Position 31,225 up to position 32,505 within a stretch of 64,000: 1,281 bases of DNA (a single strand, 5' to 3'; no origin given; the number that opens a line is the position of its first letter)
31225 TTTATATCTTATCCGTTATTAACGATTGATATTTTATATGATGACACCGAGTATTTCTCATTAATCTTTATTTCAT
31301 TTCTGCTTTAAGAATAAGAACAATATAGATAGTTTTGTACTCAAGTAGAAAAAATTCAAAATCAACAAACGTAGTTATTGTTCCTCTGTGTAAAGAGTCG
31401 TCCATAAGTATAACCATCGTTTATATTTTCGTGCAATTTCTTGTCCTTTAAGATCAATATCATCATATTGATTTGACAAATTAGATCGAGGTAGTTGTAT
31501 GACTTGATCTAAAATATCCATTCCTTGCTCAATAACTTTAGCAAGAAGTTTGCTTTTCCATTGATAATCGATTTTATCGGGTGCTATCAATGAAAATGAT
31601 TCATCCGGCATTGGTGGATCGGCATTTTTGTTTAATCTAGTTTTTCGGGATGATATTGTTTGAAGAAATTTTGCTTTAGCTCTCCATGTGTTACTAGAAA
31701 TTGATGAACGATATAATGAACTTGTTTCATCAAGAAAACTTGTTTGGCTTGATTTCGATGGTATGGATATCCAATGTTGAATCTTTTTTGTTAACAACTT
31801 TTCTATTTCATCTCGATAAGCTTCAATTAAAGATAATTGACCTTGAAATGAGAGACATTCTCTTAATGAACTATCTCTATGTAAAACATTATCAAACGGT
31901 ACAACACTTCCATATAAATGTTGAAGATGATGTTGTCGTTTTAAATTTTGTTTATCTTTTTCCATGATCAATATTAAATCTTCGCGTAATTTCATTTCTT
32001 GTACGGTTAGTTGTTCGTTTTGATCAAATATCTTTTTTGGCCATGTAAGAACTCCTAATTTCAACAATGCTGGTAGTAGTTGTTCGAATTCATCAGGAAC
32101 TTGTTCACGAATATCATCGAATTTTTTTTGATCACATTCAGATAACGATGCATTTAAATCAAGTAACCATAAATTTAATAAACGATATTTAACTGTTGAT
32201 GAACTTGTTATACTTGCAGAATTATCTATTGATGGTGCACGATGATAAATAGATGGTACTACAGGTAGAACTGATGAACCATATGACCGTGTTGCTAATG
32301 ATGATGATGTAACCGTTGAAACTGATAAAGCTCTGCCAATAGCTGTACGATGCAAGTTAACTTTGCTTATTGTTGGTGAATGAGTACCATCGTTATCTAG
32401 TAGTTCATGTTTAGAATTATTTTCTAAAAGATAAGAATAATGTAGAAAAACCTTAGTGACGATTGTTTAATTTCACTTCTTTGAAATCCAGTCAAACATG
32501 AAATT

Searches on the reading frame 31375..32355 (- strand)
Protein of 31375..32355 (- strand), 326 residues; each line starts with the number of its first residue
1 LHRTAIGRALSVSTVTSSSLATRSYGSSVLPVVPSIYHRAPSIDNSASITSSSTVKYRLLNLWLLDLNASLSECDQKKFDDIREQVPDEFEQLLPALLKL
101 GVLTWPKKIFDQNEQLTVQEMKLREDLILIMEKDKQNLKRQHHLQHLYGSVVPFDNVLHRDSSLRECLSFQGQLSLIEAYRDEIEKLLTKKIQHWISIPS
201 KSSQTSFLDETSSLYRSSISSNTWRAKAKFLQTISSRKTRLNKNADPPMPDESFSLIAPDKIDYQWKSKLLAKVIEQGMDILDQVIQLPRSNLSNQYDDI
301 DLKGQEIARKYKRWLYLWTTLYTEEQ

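Call 10: search_protein_families(library=pfam, proteins=[window:31375-32355:-], max_evalue=1)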
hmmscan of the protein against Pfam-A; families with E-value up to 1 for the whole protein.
window:31375-32355:- (326 aa): 1 family
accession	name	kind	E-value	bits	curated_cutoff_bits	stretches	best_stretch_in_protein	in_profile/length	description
PF18557.6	NepR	-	0.42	10.7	25.7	0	82-95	16-29/35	Anti-sigma factor NepR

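Call 11: find_homologous_proteins(query=window:31375-32355:-, max_evalue=0.00001)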
Query window:31375-32355:- (326 aa): 9 proteins with E <= 0.00001 among 1424 candidates.
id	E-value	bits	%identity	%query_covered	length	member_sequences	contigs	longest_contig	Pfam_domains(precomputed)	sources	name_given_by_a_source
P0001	9.2e-209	710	100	100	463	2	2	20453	-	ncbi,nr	ncbi:unnamed protein product [Rotaria magnacalcarata]|nr:unnamed protein product [Rotaria magnacalca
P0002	3.2e-185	632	89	100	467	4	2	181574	-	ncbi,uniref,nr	ncbi:unnamed protein product [Rotaria socialis]|uniref:Uncharacterized protein n=2 Tax=Rotaria socia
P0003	4.4e-111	389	60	92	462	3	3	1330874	-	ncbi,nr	ncbi:unnamed protein product [Rotaria sp. Silwood1]|nr:unnamed protein product [Rotaria sp. Silwood1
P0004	7.6e-110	385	59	100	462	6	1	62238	-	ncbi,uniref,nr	ncbi:unnamed protein product [Rotaria sordida]|uniref:Uncharacterized protein n=1 Tax=Rotaria sordid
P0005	3.1e-104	367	55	100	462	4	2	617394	-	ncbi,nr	ncbi:unnamed protein product [Rotaria sp. Silwood2]|nr:unnamed protein product [Rotaria sp. Silwood2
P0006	1.0e-80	289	52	94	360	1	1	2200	-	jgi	jgi:hypothetical protein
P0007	6.8e-65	237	51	75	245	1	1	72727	-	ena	-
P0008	7.4e-64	234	54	67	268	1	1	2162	-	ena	-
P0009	1.4e-55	207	41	100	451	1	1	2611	-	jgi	jgi:hypothetical protein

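Call 12: find_encoding_contigs(protein=P0001, flank=10000, max_places=10)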
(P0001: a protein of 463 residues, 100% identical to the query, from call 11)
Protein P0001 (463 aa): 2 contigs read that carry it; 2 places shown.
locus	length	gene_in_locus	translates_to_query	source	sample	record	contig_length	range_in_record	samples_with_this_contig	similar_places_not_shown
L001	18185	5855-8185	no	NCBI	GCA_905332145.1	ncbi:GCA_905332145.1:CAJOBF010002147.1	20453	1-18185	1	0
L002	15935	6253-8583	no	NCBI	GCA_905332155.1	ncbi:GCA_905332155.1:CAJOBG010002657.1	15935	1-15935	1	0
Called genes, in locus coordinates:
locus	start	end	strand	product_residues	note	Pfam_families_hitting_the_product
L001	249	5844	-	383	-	-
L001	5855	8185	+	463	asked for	-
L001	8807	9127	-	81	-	-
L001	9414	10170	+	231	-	-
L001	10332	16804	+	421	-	-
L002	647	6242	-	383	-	-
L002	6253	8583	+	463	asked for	-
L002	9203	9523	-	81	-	-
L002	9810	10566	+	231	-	-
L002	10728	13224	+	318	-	-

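Call 13: find_encoding_contigs(protein=P0002, flank=10000, max_places=10)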
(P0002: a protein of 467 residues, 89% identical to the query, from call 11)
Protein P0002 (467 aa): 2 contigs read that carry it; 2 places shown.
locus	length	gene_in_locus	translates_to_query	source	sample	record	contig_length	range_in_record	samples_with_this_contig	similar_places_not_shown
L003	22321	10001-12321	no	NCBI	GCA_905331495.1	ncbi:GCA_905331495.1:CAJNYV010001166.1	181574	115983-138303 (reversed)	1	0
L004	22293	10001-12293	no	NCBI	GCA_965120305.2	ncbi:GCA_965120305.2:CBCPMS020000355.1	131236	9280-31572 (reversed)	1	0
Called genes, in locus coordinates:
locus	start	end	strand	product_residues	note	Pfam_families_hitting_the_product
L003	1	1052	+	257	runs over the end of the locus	-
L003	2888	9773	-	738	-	-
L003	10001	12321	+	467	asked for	-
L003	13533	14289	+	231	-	-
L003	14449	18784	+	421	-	-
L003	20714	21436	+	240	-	-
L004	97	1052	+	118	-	-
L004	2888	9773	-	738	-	-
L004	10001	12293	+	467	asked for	-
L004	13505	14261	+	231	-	-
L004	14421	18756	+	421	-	-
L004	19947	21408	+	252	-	-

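Call 18: find_encoding_contigs(protein=P0003, flank=10000, max_places=4)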
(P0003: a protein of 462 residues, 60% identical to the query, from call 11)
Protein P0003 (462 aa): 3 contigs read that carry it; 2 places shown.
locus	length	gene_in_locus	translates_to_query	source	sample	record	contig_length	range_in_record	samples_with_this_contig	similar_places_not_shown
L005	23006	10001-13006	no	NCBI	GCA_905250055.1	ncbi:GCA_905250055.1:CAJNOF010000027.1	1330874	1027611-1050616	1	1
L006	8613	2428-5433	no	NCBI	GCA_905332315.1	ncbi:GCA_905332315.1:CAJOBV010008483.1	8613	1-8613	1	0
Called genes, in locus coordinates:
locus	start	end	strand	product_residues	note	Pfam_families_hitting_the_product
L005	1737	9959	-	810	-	-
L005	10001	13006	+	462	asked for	-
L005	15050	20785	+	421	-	-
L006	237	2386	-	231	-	-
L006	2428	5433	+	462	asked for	-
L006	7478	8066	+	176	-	-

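Call 19: find_encoding_contigs(protein=P0004, flank=10000, max_places=4)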
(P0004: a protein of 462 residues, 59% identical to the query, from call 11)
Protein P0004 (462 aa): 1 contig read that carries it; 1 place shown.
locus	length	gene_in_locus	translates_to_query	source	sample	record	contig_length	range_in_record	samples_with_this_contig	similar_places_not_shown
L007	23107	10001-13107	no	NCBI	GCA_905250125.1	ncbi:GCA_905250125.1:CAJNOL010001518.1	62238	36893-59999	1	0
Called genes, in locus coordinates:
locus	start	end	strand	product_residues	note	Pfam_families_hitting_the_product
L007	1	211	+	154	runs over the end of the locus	-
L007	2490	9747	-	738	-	-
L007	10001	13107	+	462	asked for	-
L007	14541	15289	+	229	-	-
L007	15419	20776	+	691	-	-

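Call 20: find_encoding_contigs(protein=P0005, flank=10000, max_places=4)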
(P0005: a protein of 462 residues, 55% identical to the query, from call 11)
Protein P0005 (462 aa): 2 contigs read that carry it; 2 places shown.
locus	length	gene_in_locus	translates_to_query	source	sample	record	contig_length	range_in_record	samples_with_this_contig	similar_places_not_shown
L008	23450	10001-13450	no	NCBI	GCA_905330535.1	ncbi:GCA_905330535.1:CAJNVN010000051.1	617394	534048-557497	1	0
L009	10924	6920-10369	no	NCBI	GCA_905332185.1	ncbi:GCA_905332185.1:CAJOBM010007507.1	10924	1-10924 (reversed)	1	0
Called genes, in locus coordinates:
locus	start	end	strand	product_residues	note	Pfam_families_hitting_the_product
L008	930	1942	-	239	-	-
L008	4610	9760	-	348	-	-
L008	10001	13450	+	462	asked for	-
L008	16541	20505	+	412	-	-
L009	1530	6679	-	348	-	-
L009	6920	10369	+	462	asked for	-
